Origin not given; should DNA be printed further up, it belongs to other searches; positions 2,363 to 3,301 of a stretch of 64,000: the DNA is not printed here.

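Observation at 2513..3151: Orphan small serine recombinase in an apparently lytic, T7-replicon phage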

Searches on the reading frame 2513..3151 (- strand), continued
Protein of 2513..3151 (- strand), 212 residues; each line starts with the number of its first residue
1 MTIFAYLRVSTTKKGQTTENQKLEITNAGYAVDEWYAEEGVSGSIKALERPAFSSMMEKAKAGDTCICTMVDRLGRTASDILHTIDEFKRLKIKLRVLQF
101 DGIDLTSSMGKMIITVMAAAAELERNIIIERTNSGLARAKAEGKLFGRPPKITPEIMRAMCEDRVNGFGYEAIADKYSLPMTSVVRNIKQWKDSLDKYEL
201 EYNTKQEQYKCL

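Call 69: search_dna_similar(query=window:2513-3151:-, collection=plasmids, mode=protein, max_rows=15)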
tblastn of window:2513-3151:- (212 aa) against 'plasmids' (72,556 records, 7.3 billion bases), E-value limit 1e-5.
The search stops at 5000 records and this limit was reached: more records match than are counted here, and every count below describes the 5000 best-scoring records only.
Records with a match: at least 5000; places in all: 10684; records where one place covers at least 80% of the query: 2818.
Best place of each record, by identity: <60% 5000.
By first word of the organism name: Klebsiella 1583; Escherichia 958; Enterobacter 429; Citrobacter 216; Pseudomonas 129; Salmonella 122; Agrobacterium 119; Enterococcus 112; Yersinia 105; Listeria 92; and 190 more.
By predicted mobility (MOB-suite, as given by PLSDB): conjugative 2245; non-mobilizable 1813; mobilizable 942.
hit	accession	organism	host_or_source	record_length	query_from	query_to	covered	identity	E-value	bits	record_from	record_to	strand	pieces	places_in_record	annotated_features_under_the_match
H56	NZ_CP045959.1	Salmonella enterica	Homo sapiens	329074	3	203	95%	43.2%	1e-41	156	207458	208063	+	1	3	recombinase family protein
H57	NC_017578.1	Shewanella baltica OS117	-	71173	3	203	95%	42.4%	4e-42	158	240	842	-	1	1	recombinase family protein | TraY domain-containing protein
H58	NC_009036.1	Shewanella baltica OS155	-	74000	3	203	95%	42.4%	4e-42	158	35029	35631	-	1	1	recombinase family protein | TraY domain-containing protein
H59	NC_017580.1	Shewanella baltica OS117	-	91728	3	203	95%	42.4%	4e-42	158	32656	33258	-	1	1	recombinase family protein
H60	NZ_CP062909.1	Escherichia coli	Sus scrofa domesticus,feces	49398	1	184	87%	46.2%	1e-46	171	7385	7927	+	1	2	recombinase family protein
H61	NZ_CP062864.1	Escherichia coli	Sus scrofa domesticus,feces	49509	1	184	87%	46.2%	1e-46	171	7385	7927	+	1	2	recombinase family protein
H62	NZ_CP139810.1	Escherichia coli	Homo sapiens,cell culture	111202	1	184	87%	46.2%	1e-46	171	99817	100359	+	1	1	recombinase family protein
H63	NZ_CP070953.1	Escherichia fergusonii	mixed culture,feces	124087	1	184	87%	46.2%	1e-46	171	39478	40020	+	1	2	recombinase family protein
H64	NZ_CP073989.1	Escherichia coli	Poultry,pure culture,Cloacal sample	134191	1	184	87%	46.2%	1e-46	171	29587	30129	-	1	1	recombinase family protein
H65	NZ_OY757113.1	Escherichia coli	-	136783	1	184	87%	46.2%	1e-46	171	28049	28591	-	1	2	recombinase family protein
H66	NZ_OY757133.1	Escherichia coli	hen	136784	1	184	87%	46.2%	1e-46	171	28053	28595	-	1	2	recombinase family protein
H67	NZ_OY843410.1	Escherichia coli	hen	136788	1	184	87%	46.2%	1e-46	171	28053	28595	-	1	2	recombinase family protein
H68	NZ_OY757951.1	Escherichia coli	hen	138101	1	184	87%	46.2%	1e-46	171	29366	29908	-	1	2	recombinase family protein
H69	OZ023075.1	Escherichia coli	hen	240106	1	184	87%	46.2%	1e-46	171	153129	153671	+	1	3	tnpA: Tn3 family transposase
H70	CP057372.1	Escherichia coli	culture,Pooled pig faecal samples ...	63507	3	212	99%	40.3%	7e-41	154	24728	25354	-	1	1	recombinase family protein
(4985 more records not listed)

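Call 85: get_annotated_region(hit=H60, flank=4000)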
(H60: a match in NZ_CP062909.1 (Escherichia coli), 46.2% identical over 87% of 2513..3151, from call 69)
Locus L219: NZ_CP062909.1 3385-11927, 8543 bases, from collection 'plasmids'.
description: Escherichia coli strain Res13-Lact-EB12-05 plasmid unnamednovel_1, complete sequence
organism: Escherichia coli (NCBI taxid 562)
taxonomy: Bacteria; Pseudomonadota; Gammaproteobacteria; Enterobacterales; Enterobacteriaceae; Escherichia; Escherichia coli
host: -; source: Sus scrofa domesticus,feces; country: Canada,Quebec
typing (MOB-suite, as given by PLSDB): mobilizable; replicon IncFIB
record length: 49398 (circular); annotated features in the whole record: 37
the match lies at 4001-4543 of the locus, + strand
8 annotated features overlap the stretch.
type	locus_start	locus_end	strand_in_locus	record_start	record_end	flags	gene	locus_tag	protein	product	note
CDS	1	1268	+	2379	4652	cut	phsA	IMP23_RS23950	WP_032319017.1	thiosulfate reductase PhsA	-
CDS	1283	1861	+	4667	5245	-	phsB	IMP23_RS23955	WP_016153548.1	thiosulfate reductase electron transport protein PhsB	-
CDS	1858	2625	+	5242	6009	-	-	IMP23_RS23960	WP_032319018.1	thiosulfate reductase cytochrome B subunit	-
CDS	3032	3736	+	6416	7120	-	-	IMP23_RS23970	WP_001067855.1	IS6-like element IS26 family transposase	-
CDS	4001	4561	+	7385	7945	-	-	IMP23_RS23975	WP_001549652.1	recombinase family protein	GO:0006310 - DNA recombination [Evidence IEA]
CDS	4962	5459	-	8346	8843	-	-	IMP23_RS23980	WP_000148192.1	hypothetical protein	-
CDS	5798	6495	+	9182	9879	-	-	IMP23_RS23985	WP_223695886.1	IS1 family transposase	-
CDS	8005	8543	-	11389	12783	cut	-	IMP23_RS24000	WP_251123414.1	esterase-like activity of phytase family protein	-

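Call 86: get_annotated_region(hit=H5, flank=4000)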
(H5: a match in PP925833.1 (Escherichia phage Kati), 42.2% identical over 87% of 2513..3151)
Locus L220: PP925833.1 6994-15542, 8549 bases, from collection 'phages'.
description: Escherichia phage Kati, complete genome.
organism: Escherichia phage Kati (NCBI taxid 3233700)
taxonomy: Viruses
host: Escherichia coli; source: whitish film on surface of sand; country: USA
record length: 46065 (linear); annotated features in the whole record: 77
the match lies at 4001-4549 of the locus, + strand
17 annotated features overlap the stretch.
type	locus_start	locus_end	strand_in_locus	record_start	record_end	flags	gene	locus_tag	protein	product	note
CDS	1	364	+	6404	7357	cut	-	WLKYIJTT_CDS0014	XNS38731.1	hypothetical protein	-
CDS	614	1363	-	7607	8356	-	-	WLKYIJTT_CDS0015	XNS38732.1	transcriptional regulator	-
CDS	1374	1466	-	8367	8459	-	-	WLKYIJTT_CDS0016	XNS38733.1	hypothetical protein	-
CDS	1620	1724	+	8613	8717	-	-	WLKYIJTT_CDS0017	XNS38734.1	hypothetical protein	-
CDS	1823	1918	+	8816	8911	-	-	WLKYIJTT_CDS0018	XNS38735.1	hypothetical protein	-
CDS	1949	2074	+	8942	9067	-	-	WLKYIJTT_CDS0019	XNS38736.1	hypothetical protein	-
CDS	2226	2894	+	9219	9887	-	-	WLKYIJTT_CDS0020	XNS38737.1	hypothetical protein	-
CDS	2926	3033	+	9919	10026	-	-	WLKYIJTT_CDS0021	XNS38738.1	hypothetical protein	-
CDS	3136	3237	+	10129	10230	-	-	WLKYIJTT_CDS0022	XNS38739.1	hypothetical protein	-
CDS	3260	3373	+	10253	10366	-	-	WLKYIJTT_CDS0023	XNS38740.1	hypothetical protein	-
CDS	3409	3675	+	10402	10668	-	-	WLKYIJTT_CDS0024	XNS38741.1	hypothetical protein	-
CDS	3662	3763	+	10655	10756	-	-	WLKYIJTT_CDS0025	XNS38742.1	hypothetical protein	-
CDS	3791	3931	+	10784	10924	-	-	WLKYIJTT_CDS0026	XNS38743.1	hypothetical protein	-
CDS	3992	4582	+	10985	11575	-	-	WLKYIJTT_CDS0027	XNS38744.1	DNA invertase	-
CDS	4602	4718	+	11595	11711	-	-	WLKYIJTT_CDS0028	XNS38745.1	hypothetical protein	-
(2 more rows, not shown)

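Call 94: predict_structure(alignment_id=A1)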
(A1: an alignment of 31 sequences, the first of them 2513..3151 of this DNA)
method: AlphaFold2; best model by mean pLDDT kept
length: 212 residues; sequences in the alignment: 31
mean_pLDDT: 88.3   pTM: 0.53
mean pLDDT of the five models: 88.3, 88.2, 88.1, 87.2, 83.9
residues with pLDDT >= 90: 114; 70-90: 91; 50-70: 7; < 50: 0
segments of 3 or more residues with pLDDT < 50: none
pLDDT, mean of each block of 10 residues (from residue 1): 91 76 92 92 85 93 93 87 92 91 78 87 90 89 81 91 93 93 92 89 85 61
secondary structure, 60 per line:
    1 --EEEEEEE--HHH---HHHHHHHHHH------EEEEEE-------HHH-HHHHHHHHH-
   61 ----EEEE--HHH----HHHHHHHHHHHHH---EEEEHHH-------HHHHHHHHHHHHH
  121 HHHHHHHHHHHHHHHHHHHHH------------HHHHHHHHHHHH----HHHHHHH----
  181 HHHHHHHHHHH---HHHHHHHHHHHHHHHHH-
elements in order: E3-9 H18-27 E34-39 H51-59 E65-68 H78-90 E94-97 H108-141 H154-165 H170-176 H181-191 H195-211

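Call 108: fold_search(model_id=the predicted structure, library=pdb)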
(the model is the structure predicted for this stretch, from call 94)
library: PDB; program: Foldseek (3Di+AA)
matches with E <= 10: 1015; with E <= 0.001: 38
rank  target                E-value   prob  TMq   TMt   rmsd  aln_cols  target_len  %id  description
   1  2gm4_A                7.4e-13  1.00  0.40  0.46  18.1       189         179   31  An activated, tetrameric gamma-delta resolvase: Hin chimaera bound to cleaved DNA (released 2006-06-27)
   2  2gm4_B                5.5e-12  1.00  0.39  0.45  18.7       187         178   30  An activated, tetrameric gamma-delta resolvase: Hin chimaera bound to cleaved DNA (released 2006-06-27)
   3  5cy1_B                8.5e-12  1.00  0.39  0.45  10.7       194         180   28  Tn3 resolvase - site III complex crystal form I (released 2017-01-11)
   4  1gdt_A                1.2e-11  1.00  0.41  0.47  17.2       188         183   31  CRYSTAL STRUCTURE OF A SITE-SPECIFIC RECOMBINASE, GAMMA-DELTA RESOLVASE COMPLEXED WITH A 34 BP CLEAVAGE SITE (released 1996-04-03)
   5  5cy1_A                1.8e-11  1.00  0.40  0.45  18.8       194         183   28  Tn3 resolvase - site III complex crystal form I (released 2017-01-11)
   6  1zr2_B                2.5e-11  1.00  0.40  0.46  18.8       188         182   31  Structure of a Synaptic gamma-delta Resolvase Tetramer Covalently Linked to two Cleaved DNAs (released 2005-08-30)
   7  2r0q_C                3.6e-11  1.00  0.37  0.40  12.5       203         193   24  Crystal structure of a serine recombinase- DNA regulatory complex (released 2008-04-01)
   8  1zr2_A                4.1e-11  1.00  0.41  0.46  19.1       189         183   30  Structure of a Synaptic gamma-delta Resolvase Tetramer Covalently Linked to two Cleaved DNAs (released 2005-08-30)
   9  5cy2_E                2.3e-10  1.00  0.39  0.46  18.8       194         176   27  Tn3 resolvase - site III complex crystal form II (released 2017-01-11)
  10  5cy2_A                2.7e-10  1.00  0.39  0.46  18.9       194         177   27  Tn3 resolvase - site III complex crystal form II (released 2017-01-11)
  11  2r0q_D                2.2e-09  1.00  0.38  0.42  21.9       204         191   23  Crystal structure of a serine recombinase- DNA regulatory complex (released 2008-04-01)
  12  2gm5_A                5.8e-08  1.00  0.38  0.62   7.7       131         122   30  An activated, truncated gamma-delta resolvase tetramer (released 2006-06-27)
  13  3pkz_A                1.0e-07  1.00  0.41  0.68   7.5       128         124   24  Structural basis for catalytic activation of a serine recombinase (released 2011-06-15)
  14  5c31_A                1.0e-07  1.00  0.41  0.66   8.2       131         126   26  Constitutively active Sin recombinase catalytic domain reveals two rotational intermediates (released 2016-12-21)
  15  3pkz_G                1.2e-07  1.00  0.40  0.67   7.9       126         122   24  Structural basis for catalytic activation of a serine recombinase (released 2011-06-15)
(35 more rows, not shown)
